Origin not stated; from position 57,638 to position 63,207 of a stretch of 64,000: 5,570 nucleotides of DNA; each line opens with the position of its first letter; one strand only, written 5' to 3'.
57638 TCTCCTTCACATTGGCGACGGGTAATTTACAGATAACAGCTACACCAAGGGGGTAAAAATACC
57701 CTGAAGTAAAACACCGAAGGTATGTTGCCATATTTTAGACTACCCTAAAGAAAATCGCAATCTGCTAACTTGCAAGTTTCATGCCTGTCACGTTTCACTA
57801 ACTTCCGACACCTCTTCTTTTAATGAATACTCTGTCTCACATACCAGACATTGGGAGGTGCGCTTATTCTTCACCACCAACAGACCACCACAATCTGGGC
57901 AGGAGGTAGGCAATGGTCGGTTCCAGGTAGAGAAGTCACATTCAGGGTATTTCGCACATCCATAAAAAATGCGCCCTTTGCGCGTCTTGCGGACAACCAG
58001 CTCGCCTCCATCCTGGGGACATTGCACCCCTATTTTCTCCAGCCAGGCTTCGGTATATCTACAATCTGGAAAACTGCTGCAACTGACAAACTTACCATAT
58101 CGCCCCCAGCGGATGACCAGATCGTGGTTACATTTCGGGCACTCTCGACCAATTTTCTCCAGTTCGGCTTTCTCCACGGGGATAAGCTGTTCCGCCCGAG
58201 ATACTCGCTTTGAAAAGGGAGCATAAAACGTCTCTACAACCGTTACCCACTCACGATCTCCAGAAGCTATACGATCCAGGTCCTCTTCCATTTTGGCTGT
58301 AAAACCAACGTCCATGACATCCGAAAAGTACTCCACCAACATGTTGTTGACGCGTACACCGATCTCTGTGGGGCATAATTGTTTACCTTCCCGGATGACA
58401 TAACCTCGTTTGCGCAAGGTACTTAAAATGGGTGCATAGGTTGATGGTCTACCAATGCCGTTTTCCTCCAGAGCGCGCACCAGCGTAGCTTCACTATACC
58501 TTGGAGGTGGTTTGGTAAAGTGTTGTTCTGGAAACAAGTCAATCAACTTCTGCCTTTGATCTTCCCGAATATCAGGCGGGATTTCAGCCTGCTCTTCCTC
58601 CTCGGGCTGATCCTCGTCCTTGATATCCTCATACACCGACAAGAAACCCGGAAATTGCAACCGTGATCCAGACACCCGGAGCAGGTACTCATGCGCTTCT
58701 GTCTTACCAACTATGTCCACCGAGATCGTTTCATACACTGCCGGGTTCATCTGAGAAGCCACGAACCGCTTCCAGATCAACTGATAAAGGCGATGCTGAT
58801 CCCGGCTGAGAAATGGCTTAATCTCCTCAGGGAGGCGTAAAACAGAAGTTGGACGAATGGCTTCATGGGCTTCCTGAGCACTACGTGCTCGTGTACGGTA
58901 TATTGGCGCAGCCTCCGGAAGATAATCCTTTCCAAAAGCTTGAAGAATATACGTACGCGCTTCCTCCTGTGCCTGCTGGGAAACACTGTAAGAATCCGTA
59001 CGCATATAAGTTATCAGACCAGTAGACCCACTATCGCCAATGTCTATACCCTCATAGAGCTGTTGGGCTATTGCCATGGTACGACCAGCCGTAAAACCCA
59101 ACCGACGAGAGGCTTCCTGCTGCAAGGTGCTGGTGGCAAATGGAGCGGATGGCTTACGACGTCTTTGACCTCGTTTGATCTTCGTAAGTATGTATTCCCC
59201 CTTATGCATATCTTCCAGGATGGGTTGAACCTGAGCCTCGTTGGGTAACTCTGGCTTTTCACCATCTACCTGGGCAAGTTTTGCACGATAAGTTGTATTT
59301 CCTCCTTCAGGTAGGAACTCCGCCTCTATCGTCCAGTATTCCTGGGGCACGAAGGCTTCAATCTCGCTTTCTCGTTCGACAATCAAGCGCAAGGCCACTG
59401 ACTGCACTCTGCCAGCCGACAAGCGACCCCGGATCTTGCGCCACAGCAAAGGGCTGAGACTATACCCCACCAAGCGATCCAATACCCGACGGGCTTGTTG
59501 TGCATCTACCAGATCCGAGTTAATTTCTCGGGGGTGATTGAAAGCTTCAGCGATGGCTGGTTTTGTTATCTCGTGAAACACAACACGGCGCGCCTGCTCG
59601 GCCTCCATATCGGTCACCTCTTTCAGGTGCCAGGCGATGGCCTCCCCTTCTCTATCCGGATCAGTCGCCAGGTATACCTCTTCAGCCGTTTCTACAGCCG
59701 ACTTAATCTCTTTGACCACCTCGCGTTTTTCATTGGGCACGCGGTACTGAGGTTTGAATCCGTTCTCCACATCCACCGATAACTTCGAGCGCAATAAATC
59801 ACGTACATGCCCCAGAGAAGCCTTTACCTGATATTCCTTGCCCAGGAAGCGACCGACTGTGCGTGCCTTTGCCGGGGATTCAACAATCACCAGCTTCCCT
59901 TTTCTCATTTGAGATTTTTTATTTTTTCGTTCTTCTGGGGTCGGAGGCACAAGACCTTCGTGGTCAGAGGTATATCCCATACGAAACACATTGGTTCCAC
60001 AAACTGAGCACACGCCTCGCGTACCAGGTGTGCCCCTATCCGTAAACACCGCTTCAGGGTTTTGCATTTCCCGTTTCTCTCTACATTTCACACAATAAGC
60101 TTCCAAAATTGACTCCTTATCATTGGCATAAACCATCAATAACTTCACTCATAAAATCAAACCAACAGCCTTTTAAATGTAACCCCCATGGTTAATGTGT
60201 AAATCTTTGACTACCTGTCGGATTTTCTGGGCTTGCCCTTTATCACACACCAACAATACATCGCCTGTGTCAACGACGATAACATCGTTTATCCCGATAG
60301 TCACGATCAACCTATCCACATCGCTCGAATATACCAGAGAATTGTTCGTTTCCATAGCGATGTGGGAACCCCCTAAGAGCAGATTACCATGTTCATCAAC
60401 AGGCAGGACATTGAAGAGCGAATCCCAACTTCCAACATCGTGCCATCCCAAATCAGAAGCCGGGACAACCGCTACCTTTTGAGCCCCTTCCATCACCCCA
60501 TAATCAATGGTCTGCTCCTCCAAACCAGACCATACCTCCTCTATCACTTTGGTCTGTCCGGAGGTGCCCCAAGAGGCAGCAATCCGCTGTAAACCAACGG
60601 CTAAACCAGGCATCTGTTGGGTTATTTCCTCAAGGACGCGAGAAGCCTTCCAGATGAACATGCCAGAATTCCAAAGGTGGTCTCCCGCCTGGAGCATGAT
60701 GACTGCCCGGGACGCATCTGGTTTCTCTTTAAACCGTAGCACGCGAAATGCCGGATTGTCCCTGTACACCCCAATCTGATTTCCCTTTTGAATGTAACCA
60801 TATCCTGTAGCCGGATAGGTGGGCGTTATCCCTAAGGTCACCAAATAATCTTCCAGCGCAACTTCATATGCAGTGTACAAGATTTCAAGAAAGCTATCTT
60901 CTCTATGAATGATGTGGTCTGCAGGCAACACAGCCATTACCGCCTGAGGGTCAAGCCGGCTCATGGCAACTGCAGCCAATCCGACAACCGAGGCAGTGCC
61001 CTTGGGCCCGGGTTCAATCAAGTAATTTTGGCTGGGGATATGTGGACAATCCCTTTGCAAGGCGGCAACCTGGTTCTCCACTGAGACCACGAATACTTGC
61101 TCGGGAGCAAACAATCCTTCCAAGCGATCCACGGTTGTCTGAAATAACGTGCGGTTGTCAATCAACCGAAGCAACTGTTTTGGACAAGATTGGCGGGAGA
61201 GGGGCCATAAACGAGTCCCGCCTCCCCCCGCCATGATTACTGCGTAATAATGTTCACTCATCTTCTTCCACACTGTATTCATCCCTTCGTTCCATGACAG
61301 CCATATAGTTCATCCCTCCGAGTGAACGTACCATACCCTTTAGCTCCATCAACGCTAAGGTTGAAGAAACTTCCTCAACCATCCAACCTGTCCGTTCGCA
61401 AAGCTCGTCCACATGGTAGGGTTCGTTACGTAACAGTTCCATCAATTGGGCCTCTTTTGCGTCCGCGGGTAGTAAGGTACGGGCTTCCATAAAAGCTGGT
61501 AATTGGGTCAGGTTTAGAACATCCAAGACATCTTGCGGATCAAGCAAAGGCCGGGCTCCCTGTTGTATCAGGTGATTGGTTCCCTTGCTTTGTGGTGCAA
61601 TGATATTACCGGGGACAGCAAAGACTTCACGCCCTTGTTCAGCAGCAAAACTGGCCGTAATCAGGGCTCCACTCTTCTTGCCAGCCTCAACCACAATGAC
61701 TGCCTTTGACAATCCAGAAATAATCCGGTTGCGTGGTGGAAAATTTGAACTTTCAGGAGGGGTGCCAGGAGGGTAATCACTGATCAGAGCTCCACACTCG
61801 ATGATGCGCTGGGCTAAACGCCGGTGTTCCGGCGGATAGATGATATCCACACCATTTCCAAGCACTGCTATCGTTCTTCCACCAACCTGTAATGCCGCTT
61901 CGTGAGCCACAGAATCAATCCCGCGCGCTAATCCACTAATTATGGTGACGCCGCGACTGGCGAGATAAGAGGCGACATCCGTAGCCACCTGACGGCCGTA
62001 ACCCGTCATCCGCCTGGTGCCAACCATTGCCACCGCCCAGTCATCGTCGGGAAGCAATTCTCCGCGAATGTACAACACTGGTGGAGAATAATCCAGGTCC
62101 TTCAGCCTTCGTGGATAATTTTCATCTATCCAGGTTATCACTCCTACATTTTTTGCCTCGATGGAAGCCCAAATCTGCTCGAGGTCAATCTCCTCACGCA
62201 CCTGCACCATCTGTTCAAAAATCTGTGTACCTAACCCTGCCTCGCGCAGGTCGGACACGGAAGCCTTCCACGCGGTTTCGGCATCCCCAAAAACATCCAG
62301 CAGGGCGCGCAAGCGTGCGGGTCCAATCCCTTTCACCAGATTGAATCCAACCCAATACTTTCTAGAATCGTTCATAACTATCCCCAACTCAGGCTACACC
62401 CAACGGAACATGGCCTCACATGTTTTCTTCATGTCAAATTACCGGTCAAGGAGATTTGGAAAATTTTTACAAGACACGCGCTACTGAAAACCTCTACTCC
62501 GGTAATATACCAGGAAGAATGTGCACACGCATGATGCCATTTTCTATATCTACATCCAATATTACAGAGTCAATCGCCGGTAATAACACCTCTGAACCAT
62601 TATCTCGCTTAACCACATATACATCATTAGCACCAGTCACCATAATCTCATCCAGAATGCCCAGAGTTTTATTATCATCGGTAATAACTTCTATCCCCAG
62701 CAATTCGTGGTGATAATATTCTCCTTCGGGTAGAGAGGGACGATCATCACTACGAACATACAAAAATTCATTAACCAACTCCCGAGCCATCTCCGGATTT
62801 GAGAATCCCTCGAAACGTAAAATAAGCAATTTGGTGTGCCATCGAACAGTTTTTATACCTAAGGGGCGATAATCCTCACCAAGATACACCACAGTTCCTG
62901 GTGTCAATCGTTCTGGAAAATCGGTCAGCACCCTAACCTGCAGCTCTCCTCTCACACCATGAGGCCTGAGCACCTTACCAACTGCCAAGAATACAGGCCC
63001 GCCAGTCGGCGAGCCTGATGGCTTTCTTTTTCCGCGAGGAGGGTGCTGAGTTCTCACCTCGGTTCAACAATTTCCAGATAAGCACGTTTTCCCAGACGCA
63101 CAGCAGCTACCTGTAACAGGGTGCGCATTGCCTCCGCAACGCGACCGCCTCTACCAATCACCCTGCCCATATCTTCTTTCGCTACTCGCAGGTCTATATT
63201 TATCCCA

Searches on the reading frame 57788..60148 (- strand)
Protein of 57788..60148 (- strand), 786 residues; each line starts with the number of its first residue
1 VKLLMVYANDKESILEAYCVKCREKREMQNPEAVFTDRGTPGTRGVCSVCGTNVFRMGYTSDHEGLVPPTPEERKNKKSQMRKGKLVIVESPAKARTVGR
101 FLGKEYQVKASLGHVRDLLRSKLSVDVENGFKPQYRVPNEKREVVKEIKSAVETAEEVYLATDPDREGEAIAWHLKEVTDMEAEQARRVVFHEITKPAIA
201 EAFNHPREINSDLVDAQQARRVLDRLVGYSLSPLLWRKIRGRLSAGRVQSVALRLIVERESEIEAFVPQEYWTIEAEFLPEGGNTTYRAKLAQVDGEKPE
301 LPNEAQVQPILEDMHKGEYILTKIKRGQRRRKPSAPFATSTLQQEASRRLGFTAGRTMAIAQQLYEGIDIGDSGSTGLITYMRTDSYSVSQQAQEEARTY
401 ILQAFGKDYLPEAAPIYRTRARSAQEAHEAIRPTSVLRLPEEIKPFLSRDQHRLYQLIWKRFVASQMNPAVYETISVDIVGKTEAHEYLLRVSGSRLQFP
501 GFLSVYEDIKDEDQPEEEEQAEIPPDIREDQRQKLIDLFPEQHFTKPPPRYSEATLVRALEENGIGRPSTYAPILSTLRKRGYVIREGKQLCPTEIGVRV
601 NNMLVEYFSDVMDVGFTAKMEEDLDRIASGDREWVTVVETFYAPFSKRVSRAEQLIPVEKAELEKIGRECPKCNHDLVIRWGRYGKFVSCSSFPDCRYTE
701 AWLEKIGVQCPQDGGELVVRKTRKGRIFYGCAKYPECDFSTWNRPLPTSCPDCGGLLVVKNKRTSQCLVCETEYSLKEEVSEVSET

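Call 46: search_protein_families(library=pfam, proteins=[window:57788-60148:-], max_evalue=0.001)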
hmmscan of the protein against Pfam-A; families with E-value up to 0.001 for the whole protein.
window:57788-60148:- (786 aa): 4 families
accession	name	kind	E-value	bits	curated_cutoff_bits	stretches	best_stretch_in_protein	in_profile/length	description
PF01131.25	Topoisom_bac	-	1.5e-125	419.9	35.1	1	209-638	2-410/411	DNA topoisomerase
PF01396.24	Zn_ribbon_Top1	-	1.8e-29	101.7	32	2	667-700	1-34/39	Topoisomerase DNA binding C4 zinc finger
PF01751.28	Toprim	-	4.3e-21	75.3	23.1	1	85-194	1-96/96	Toprim domain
PF18930.5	DUF5679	-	2.5e-14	53.6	27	1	18-57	1-40/40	Domain of unknown function (DUF5679)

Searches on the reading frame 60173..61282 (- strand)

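Call 46: search_protein_families(library=pfam, proteins=[window:60173-61282:-], max_evalue=0.001)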
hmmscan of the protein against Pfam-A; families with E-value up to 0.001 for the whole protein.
window:60173-61282:- (369 aa): 3 families
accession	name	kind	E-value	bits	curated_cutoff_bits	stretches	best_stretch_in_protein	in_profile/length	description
PF00483.29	NTP_transferase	-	3.5e-38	132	21.2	1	14-293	2-239/245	Nucleotidyl transferase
PF22640.1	ManC_GMP_beta-helix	-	1.9e-18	66.5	27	1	305-361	1-55/55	MannoseP isomerase/GMP-like beta-helix domain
PF12804.13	NTP_transf_3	-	5.3e-09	36.9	27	1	14-131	1-104/160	MobA-like NTP transferase domain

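Call 59: search_protein_families(library=ncbifam, proteins=[window:60173-61282:-], max_evalue=0.00001)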
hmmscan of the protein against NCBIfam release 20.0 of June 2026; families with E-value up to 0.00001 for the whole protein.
window:60173-61282:- (369 aa): 5 families
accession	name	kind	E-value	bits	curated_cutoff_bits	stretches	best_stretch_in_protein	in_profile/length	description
TIGR01479.1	GMP_PMI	equivalog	2.9e-89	300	372.95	1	14-364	3-348/467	mannose-1-phosphate guanylyltransferase/mannose-6-phosphate isomerase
NF012004.0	PRK15460.1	equivalog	3.2e-73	247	859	1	11-362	5-356/478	mannose-1-phosphate guanyltransferase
TIGR03992.1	Arch_glmU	subfamily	2.3e-08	33.3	292.1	1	13-145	2-123/393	bifunctional sugar-1-phosphate nucleotidylyltransferase/acetyltransferase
TIGR00453.1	ispD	equivalog_domain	4.7e-06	26.2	181.3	1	14-106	2-89/219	2-C-methyl-D-erythritol 4-phosphate cytidylyltransferase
NF010933.0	PRK14353.1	equivalog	6e-06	25.1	505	1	9-169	3-152/453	bifunctional UDP-N-acetylglucosamine diphosphorylase/glucosamine-1-phosphate N-acetyltransferase GlmU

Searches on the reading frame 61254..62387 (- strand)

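Call 46: search_protein_families(library=pfam, proteins=[window:61254-62387:-], max_evalue=0.001)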
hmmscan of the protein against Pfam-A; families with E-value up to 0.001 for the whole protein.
window:61254-62387:- (377 aa): 3 families
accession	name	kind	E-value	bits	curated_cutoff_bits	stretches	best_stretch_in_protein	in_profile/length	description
PF02481.21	DNA_processg_A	-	3.1e-80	268.8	29.6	1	76-281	2-210/212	DNA recombination-mediator protein A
PF17782.7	DprA_WH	-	7.9e-15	55.1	22.9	1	302-358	4-60/61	DprA winged helix domain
PF18306.6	LDcluster4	-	1.2e-05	25.4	26.3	0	119-176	4-62/151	SLOG cluster4 family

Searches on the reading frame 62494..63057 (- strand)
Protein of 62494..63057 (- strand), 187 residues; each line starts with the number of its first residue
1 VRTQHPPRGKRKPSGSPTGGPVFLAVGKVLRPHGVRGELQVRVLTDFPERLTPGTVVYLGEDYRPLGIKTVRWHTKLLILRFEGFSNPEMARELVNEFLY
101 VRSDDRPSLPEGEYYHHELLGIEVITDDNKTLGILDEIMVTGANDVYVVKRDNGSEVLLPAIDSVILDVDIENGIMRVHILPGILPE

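Call 47: search_protein_families(library=ncbifam, proteins=[window:62494-63057:-], max_evalue=0.00001)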
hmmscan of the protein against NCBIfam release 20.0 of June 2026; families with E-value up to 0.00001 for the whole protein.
window:62494-63057:- (187 aa): 6 families
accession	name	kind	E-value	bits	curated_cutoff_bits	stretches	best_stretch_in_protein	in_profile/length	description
TIGR02273.1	16S_RimM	equivalog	4.8e-44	149.7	66.2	1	24-182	2-164/166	ribosome maturation factor RimM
NF010403.0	PRK13829.1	equivalog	3e-20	72.4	145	1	24-160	8-141/177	16S rRNA-processing protein RimM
NF011186.0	PRK14592.1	equivalog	2.9e-17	63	190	1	24-179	6-161/171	16S rRNA-processing protein RimM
NF011184.0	PRK14590.1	equivalog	5e-15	55.4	189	1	23-176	5-165/176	16S rRNA-processing protein RimM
NF011185.0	PRK14591.1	equivalog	6.4e-11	42.6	223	1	78-173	64-158/169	16S rRNA-processing protein RimM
NF011188.0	PRK14594.1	equivalog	7.5e-09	35.8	174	1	70-178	53-159/166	16S rRNA-processing protein RimM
